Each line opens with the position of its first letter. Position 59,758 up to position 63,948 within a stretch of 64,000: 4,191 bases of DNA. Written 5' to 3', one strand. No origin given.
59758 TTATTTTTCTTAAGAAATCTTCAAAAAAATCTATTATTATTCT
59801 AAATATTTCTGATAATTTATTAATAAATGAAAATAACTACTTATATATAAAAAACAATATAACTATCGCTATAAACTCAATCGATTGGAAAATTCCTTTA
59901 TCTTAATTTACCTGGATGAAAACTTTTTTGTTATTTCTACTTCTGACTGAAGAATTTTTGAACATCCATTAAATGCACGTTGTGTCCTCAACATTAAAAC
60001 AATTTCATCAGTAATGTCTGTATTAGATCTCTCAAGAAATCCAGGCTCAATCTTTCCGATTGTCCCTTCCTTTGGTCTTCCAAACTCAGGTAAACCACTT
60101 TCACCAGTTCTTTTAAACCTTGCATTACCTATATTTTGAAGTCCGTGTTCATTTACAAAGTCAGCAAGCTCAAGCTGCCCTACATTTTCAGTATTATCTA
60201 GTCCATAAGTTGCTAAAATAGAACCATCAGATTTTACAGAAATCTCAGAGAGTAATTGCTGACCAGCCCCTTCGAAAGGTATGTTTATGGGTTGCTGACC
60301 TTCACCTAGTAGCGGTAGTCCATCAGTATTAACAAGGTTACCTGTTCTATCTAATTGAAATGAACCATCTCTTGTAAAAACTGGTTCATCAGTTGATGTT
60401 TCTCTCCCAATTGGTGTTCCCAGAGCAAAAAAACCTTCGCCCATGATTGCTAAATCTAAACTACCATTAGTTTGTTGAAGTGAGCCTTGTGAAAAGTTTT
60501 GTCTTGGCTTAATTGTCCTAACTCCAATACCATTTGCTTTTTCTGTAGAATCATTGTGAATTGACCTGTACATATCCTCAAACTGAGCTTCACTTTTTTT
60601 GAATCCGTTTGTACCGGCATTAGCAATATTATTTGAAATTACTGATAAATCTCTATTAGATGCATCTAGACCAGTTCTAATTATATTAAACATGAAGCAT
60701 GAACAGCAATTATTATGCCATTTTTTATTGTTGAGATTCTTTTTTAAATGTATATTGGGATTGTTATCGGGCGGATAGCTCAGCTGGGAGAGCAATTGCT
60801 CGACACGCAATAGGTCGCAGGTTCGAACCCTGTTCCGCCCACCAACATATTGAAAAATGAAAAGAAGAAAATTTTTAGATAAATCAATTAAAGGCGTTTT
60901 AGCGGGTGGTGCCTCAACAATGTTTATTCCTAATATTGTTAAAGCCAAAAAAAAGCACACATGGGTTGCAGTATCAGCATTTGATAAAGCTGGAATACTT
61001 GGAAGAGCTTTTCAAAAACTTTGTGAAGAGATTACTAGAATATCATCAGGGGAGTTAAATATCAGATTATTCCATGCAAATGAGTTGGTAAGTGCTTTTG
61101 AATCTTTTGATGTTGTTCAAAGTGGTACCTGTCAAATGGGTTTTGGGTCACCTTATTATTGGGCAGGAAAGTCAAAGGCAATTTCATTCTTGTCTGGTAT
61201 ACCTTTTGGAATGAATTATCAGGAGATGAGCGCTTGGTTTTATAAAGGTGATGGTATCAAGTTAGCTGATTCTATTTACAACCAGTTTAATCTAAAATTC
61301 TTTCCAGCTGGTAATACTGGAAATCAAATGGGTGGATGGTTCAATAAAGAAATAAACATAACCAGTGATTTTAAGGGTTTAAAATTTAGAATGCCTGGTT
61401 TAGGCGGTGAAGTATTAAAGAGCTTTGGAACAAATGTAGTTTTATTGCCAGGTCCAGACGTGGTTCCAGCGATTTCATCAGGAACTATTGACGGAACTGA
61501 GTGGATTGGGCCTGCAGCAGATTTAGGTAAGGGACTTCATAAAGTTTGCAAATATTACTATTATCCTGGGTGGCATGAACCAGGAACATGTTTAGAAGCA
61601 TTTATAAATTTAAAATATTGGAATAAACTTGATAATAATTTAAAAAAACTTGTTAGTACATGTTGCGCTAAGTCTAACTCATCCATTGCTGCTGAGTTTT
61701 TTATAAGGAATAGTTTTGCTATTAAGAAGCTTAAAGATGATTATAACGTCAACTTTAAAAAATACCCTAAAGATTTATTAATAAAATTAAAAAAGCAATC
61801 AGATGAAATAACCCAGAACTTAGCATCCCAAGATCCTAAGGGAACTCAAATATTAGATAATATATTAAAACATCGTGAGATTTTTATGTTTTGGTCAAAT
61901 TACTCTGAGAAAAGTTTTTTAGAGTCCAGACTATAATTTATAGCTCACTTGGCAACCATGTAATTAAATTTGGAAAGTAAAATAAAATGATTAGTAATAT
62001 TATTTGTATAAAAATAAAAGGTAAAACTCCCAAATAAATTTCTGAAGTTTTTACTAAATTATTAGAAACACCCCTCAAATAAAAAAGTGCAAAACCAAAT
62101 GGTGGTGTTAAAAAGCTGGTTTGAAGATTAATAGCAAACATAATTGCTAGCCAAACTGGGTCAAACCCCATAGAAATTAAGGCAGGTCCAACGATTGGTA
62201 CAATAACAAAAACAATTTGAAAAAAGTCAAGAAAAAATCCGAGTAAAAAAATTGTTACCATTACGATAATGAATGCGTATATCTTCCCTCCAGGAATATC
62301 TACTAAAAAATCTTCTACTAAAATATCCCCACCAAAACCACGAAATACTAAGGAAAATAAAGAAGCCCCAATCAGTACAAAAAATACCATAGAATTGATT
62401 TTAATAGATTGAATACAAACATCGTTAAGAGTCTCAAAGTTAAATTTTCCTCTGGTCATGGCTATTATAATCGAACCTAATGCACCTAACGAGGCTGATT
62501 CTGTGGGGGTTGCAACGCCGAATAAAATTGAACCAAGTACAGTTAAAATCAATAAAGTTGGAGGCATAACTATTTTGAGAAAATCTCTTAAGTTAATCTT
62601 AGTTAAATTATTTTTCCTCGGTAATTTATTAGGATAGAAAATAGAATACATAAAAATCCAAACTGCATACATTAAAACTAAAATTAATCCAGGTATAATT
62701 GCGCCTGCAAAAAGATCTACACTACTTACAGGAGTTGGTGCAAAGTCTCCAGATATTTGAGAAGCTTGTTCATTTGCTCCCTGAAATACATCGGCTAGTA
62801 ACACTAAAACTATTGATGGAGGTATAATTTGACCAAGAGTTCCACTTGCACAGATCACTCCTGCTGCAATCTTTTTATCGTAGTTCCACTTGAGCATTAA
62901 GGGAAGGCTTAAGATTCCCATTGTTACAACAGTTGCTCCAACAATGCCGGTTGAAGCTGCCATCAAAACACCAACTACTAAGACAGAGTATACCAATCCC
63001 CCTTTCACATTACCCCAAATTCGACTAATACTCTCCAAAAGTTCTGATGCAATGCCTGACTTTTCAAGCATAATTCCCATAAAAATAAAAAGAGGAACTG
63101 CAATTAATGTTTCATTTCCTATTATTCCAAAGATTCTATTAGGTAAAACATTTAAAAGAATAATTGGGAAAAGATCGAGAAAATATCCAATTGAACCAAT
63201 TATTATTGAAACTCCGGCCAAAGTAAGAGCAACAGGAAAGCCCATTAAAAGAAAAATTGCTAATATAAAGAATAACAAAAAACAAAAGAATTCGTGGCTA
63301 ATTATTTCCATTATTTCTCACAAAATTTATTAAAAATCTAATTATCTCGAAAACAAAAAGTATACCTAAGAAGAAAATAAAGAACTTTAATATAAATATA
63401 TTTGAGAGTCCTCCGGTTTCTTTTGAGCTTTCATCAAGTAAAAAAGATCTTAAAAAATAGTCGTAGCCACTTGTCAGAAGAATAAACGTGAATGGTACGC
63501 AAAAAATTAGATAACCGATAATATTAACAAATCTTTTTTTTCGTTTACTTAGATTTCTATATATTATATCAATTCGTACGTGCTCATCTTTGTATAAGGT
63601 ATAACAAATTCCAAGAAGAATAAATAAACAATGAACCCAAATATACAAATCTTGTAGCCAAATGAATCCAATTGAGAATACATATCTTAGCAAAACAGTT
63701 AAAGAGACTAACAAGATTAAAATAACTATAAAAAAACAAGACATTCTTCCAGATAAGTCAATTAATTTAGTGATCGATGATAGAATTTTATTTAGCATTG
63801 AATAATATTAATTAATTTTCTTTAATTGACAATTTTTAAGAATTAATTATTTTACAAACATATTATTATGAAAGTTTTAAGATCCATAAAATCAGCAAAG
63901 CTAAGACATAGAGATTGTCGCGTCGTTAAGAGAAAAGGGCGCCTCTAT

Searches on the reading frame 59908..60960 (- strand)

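Call 49: search_protein_families(library=pfam, proteins=[window:59908-60960:-], max_evalue=0.0001)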
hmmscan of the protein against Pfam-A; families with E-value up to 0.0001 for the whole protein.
window:59908-60960:- (350 aa): 3 families
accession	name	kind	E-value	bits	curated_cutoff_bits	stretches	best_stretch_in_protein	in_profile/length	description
PF22692.1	LlgE_F_G_D1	-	3.4e-13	50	27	1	171-249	1-63/64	Flagellar hook protein FlgE/F/G D1 domain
PF06429.18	Flg_bbr_C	-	1.7e-08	34.3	23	1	306-342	2-38/46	Flagellar basal body rod FlgEFG protein C-terminal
PF00460.25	Flg_bb_rod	-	1.6e-05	25.2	20.7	1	95-121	5-31/31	Flagella basal body rod protein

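Call 82: search_protein_families(library=ncbifam, proteins=[window:59908-60960:-], max_evalue=0.001)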
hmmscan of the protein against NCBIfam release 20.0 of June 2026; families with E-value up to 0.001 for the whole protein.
window:59908-60960:- (350 aa): 28 families (the best 25 are shown)
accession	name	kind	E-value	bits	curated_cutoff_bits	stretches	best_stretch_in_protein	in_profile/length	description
TIGR03506.1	FlgEFG_subfam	subfamily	1.4e-67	228.9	70.25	2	90-217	2-121/351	flagellar hook-basal body complex protein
NF004238.1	PRK05682.1-1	equivalog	1e-61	209.5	400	2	91-219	3-123/414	flagellar hook protein FlgE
TIGR02488.1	flgG_G_neg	equivalog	3.8e-56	190.5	252.75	1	92-345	3-253/259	flagellar basal-body rod protein FlgG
NF004240.1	PRK05682.1-4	equivalog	6.5e-53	180.6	472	2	91-219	3-127/443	flagellar hook protein FlgE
NF009278.1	PRK12636.1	equivalog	3.6e-48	164.4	350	1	97-344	11-255/263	flagellar basal body rod protein FlgG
NF005286.1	PRK06803.1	equivalog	5.5e-46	157.5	467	2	91-219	3-118/402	flagellar hook protein FlgE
TIGR02490.1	flgF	equivalog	4.2e-45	154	178.5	1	96-330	6-217/218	flagellar basal-body rod protein FlgF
NF004241.1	PRK05682.1-5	equivalog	4.1e-43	148.1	469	2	96-219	10-137/446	flagellar hook protein FlgE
NF009456.0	PRK12816.1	equivalog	2e-41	142.4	416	1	96-339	10-251/264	flagellar basal body rod protein FlgG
NF004243.1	PRK05682.2-2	equivalog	4.7e-40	137.9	801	2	96-220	12-127/420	flagellar hook protein FlgE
NF004242.0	PRK05682.2-1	equivalog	1.7e-39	135.8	365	2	97-219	13-129/422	flagellar hook protein FlgE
NF040922.1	flgE_Caulobact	equivalog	3.6e-36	125.2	750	2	96-219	12-133/505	flagellar hook protein FlgE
NF009332.0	PRK12690.1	equivalog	2.1e-35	122.1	288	1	102-342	16-227/239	flagellar hook-basal body complex protein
NF009331.1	PRK12689.1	equivalog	2.1e-34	118.8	347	1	102-345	16-242/252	flagellar basal-body rod protein FlgF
TIGR02489.1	flgE_epsilon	equivalog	8.2e-33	113.9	412.85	2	97-215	11-134/719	flagellar hook protein FlgE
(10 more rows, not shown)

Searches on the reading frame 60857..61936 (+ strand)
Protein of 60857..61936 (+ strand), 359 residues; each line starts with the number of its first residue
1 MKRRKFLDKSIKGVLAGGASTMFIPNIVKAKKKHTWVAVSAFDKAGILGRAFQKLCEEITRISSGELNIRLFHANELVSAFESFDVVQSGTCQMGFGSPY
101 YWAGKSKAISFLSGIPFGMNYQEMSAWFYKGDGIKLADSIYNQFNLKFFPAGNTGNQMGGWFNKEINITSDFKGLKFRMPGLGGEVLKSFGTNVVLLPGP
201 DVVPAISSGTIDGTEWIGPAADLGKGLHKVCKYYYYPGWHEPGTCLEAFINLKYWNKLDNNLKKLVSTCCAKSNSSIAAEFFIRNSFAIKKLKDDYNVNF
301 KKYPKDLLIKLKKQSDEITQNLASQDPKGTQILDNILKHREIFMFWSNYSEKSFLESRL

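Call 49: search_protein_families(library=pfam, proteins=[window:60857-61936:+], max_evalue=0.0001)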
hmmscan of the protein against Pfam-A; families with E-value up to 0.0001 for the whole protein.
window:60857-61936:+ (359 aa): 1 family
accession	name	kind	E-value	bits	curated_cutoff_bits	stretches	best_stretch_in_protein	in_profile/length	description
PF03480.18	DctP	-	6e-41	141.1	23.4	1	49-324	12-284/286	Bacterial extracellular solute-binding protein, family 7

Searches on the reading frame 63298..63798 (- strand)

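Call 49: search_protein_families(library=pfam, proteins=[window:63298-63798:-], max_evalue=0.0001)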
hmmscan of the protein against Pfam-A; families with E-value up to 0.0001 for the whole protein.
window:63298-63798:- (166 aa): 1 family
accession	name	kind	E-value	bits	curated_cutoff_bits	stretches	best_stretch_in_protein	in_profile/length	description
PF04290.18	DctQ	-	3.1e-16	59.9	28.3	1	27-160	1-130/132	Tripartite ATP-independent periplasmic transporters, DctQ component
